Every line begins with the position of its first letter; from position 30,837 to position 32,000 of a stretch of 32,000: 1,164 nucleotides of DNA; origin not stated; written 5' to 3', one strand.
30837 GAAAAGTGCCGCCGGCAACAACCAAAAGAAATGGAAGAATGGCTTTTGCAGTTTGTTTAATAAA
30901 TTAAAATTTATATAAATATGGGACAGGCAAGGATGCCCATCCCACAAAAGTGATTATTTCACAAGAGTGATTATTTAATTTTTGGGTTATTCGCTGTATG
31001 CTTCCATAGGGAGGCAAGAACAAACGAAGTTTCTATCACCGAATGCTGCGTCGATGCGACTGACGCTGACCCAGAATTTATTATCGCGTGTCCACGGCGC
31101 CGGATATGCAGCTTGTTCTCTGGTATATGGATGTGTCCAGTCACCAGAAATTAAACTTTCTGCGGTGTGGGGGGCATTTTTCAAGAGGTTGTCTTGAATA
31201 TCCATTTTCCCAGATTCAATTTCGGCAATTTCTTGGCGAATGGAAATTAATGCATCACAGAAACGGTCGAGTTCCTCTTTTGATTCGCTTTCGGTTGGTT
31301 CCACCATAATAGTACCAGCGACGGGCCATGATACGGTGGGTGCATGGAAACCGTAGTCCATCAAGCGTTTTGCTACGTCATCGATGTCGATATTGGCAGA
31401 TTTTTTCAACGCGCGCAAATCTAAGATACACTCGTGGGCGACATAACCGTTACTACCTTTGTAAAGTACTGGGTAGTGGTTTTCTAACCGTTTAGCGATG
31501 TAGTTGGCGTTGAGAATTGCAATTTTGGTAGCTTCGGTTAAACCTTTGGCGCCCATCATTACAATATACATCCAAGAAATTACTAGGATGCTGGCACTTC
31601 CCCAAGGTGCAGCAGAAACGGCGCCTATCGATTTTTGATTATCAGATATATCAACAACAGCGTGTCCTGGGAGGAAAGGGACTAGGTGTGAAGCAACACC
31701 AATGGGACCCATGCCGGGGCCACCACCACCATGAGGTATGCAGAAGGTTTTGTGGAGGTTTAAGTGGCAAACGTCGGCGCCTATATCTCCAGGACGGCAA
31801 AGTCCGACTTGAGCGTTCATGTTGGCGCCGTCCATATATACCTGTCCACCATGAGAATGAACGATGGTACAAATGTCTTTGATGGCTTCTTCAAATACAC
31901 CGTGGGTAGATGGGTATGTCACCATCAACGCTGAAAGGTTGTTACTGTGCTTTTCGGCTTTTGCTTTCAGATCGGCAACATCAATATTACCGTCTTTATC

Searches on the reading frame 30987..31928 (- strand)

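Call 55: search_protein_families(library=pfam, proteins=[window:30987-31928:-], max_evalue=0.00001)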
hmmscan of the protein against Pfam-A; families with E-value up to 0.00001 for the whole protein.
window:30987-31928:- (313 aa): 2 families
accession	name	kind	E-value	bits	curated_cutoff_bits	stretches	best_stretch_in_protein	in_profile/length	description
PF21478.3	GcvP2_C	-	7.2e-63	210.4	27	1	133-254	1-122/122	Glycine dehydrogenase, C-terminal domain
PF02347.22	GDC-P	-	1.7e-08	34.2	26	0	2-95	202-292/429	Glycine cleavage system P-protein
